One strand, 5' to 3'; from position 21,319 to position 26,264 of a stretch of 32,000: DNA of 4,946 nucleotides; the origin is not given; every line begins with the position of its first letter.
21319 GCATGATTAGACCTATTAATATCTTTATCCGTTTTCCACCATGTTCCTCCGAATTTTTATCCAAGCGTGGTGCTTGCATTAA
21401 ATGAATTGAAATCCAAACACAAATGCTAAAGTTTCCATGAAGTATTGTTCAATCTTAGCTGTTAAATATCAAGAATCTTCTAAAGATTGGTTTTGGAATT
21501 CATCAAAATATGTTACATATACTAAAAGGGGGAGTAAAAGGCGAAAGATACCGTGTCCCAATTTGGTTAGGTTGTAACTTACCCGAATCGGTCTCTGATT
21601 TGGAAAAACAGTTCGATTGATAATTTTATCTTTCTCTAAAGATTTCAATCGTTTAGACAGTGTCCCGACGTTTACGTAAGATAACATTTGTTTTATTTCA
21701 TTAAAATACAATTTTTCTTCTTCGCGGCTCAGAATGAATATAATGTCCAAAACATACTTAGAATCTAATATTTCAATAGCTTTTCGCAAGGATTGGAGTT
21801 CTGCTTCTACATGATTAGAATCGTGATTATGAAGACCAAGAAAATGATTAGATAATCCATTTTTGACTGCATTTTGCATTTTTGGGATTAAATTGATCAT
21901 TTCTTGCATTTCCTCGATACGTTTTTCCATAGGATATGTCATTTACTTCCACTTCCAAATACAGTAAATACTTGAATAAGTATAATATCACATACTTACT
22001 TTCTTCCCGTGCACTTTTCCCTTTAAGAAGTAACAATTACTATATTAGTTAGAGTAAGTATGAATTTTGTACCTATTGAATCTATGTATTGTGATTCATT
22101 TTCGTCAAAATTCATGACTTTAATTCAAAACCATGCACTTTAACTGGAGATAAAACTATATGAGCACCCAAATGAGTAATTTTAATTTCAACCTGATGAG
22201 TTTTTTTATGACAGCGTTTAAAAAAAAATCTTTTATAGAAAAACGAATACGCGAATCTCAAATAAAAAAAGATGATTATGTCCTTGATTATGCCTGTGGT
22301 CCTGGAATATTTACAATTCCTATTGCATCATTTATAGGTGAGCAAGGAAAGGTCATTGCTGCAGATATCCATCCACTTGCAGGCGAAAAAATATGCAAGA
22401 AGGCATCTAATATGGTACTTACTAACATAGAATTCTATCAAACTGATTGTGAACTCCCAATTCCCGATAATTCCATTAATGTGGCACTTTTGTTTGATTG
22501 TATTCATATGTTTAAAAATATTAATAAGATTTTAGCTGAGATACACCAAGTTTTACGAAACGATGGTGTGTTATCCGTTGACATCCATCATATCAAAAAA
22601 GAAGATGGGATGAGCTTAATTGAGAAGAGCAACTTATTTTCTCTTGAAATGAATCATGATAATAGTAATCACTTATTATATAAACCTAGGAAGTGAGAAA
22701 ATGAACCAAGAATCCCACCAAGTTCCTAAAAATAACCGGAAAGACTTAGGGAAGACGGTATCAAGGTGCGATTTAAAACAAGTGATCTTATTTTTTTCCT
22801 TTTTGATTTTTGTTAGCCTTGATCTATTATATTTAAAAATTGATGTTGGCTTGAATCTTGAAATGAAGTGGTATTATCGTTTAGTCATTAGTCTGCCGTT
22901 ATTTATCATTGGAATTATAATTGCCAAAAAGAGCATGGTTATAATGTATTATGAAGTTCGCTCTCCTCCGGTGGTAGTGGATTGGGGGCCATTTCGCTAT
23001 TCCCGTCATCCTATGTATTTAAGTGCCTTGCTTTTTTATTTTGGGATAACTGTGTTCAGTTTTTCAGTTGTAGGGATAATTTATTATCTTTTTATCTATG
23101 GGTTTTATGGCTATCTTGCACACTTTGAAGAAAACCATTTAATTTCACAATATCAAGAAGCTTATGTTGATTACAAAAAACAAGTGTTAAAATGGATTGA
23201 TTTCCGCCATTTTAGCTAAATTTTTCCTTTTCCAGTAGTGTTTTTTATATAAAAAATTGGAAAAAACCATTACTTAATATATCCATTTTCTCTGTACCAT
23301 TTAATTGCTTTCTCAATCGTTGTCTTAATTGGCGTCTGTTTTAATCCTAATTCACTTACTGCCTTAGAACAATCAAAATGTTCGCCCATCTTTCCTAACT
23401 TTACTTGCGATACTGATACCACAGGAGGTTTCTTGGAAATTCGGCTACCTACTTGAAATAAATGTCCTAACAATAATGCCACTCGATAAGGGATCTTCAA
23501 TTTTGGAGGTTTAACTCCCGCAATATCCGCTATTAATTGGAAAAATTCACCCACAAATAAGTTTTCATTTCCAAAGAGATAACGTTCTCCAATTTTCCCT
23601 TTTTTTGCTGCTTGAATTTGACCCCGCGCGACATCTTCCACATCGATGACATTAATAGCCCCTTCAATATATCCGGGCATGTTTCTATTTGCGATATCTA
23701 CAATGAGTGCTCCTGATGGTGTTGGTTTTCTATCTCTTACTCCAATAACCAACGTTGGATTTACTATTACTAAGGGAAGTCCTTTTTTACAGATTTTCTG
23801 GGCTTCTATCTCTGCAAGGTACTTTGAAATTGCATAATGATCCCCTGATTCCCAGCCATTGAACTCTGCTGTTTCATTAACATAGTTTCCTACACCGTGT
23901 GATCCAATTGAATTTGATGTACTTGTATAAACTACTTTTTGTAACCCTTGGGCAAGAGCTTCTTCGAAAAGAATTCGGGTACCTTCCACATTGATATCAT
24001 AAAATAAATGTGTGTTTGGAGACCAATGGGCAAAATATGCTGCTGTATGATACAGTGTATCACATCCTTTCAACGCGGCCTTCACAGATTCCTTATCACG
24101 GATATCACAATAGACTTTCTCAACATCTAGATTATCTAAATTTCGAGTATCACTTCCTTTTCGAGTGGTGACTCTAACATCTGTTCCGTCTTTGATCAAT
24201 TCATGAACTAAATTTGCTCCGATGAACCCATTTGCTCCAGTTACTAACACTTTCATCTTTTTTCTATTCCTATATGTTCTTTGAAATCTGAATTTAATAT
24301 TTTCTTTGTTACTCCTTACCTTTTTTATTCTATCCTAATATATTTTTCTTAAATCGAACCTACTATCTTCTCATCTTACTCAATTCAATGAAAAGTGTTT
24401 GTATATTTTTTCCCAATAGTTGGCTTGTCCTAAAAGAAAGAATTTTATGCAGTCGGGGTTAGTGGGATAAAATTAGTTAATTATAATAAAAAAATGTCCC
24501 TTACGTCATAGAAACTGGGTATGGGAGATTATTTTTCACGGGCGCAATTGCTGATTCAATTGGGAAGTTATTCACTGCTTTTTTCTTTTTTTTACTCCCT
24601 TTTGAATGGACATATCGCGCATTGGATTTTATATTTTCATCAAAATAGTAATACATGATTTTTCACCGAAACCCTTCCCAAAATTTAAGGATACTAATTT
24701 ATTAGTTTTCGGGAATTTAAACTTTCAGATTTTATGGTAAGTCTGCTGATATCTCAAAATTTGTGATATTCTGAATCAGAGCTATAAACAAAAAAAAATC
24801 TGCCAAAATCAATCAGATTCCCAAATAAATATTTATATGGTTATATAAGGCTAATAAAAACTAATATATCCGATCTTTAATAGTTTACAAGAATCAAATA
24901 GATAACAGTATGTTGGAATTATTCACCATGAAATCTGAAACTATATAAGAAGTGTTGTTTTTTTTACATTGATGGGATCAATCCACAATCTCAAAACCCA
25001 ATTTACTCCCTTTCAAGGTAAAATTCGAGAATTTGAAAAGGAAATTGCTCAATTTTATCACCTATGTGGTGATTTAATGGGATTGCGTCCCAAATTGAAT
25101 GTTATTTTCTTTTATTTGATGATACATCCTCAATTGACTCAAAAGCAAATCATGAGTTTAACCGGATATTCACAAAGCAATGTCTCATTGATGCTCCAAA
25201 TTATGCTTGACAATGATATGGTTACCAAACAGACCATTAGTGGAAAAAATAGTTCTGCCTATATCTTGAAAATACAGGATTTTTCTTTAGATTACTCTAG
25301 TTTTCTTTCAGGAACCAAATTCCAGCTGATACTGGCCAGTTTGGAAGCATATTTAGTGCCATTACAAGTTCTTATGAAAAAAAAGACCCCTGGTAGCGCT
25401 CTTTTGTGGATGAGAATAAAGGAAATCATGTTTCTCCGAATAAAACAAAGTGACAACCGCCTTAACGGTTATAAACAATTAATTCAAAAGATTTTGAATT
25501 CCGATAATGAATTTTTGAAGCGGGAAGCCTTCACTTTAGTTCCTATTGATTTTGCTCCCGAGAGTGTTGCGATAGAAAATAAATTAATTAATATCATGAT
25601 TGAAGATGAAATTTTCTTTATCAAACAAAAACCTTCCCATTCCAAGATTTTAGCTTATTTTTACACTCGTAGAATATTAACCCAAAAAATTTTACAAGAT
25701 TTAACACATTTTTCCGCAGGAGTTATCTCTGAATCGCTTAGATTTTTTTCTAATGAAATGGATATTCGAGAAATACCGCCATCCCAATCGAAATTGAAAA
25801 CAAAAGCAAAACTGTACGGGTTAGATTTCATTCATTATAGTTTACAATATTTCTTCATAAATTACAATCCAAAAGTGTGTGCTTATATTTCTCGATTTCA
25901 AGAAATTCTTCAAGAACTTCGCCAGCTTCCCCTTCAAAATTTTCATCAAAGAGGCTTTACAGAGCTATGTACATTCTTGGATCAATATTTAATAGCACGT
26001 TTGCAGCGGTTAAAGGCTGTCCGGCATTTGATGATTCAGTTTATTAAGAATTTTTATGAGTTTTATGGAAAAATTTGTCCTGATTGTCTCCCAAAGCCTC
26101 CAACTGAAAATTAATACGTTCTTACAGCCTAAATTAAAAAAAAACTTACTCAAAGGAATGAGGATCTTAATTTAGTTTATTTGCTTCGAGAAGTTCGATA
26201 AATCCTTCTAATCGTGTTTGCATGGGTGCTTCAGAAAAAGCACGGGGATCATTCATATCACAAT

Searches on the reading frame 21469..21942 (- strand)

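Call 82: search_protein_families(library=pfam, proteins=[window:21469-21942:-], max_evalue=0.001)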
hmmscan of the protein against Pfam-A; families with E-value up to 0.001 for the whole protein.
window:21469-21942:- (157 aa): 3 families
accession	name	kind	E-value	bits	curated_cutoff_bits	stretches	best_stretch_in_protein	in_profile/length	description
PF01638.23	HxlR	-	3.1e-12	46.6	20.8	1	59-144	2-84/91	HxlR-like helix-turn-helix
PF13601.12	HTH_34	-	1.2e-05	25.8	27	1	65-133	3-69/80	Winged helix DNA-binding domain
PF03551.20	PadR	-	0.0002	21.7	27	1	88-130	27-70/75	Transcriptional regulator PadR-like family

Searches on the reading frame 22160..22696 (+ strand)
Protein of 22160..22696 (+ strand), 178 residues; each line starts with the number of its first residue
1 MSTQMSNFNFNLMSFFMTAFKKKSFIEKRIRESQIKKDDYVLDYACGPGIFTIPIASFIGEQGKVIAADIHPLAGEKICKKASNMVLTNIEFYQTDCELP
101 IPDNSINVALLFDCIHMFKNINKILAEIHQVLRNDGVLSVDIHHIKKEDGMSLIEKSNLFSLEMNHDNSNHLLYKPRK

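Call 82: search_protein_families(library=pfam, proteins=[window:22160-22696:+], max_evalue=0.001)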
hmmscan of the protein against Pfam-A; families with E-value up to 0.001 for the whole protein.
window:22160-22696:+ (178 aa): 11 families
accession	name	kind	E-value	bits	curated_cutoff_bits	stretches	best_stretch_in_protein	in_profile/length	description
PF13847.12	Methyltransf_31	-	3.4e-15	56.4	27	1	35-144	1-113/145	Methyltransferase domain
PF13649.12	Methyltransf_25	-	6.7e-15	56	27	1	41-136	1-97/97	Methyltransferase domain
PF08241.18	Methyltransf_11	-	1.3e-14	55.1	21.2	1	42-139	1-94/95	Methyltransferase domain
PF01209.24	Ubie_methyltran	-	9.8e-12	45.2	20.1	1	11-140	25-151/233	ubiE/COQ5 methyltransferase family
PF13489.12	Methyltransf_23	-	1.5e-08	35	27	1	29-140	13-116/164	Methyltransferase domain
PF08242.18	Methyltransf_12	-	6.1e-08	33.7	30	1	42-138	1-98/98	Methyltransferase domain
PF01189.24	Methyltr_RsmB-F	-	1e-05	25.8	27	1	36-99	7-70/199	16S rRNA methyltransferase RsmB/F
PF01728.25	FtsJ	-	1.4e-05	25.6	24.1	1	33-107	17-85/181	FtsJ-like methyltransferase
PF02475.24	TRM5-TYW2_MTfase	-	1.4e-05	25.5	28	1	27-138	26-133/164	TRM5/TYW2 methyltransferase domain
PF05148.21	Methyltransf_8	-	7e-05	23.2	27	1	34-166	68-182/219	Hypothetical methyltransferase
PF01135.25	PCMT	-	0.00058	20.1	20.3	1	34-167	70-197/210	Protein-L-isoaspartate(D-aspartate) O-methyltransferase (PCMT)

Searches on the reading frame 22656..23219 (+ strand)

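Call 82: search_protein_families(library=pfam, proteins=[window:22656-23219:+], max_evalue=0.001)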
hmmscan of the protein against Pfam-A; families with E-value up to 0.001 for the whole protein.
window:22656-23219:+ (187 aa): 2 families
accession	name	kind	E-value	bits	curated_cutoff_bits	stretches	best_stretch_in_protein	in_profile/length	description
PF04191.18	PEMT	-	5.7e-08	33.6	25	1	102-168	37-104/105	Phospholipid methyltransferase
PF06966.17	DUF1295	-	8e-07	29.2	20.4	1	27-175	74-233/235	Protein of unknown function (DUF1295)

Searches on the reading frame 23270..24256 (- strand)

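Call 37: search_protein_families(library=pfam, proteins=[window:23270-24256:-], max_evalue=0.001)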
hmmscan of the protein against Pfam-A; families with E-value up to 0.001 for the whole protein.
window:23270-24256:- (328 aa): 10 families
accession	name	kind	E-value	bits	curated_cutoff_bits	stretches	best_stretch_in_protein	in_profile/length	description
PF01370.27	Epimerase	-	3.3e-32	112.2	20.9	1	3-226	1-237/240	NAD dependent epimerase/dehydratase family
PF01073.25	3Beta_HSD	-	4.2e-23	82.2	22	1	4-177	1-188/280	3-beta hydroxysteroid dehydrogenase/isomerase family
PF16363.11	GDP_Man_Dehyd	-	4.9e-16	59.5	27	1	4-157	1-169/332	GDP-mannose 4,6 dehydratase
PF07993.18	NAD_binding_4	-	7.6e-16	58.5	20.1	1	55-180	79-213/258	Male sterility protein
PF13460.12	NAD_binding_10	-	1.6e-12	48.1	27.2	1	7-169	1-145/184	NAD(P)H-binding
PF05368.20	NmrA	-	7.4e-11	42.6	27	1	2-114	4-108/298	NmrA-like family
PF04321.23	RmlD_sub_bind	-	1.2e-10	41.4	27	1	1-114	1-102/287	RmlD substrate binding domain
PF02719.21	Polysacc_synt_2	-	1.4e-09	38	20.2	1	3-117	1-132/293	Polysaccharide biosynthesis protein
PF00106.31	adh_short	-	3.3e-05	23.9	26.6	1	3-67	3-73/195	short chain dehydrogenase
PF08659.16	KR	-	0.00035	21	22.6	0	3-67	3-77/180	KR domain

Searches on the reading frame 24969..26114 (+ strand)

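Call 37: search_protein_families(library=pfam, proteins=[window:24969-26114:+], max_evalue=0.001)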
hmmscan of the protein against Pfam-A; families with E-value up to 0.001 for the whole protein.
window:24969-26114:+ (381 aa): 2 families
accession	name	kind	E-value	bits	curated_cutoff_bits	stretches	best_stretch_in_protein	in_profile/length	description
PF12802.13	MarR_2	-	8e-05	23.2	27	1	47-88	11-53/61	MarR family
PF24034.1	DUF7343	-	0.00021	21.5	27.6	1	56-90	19-53/62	Domain of unknown function (DUF7343)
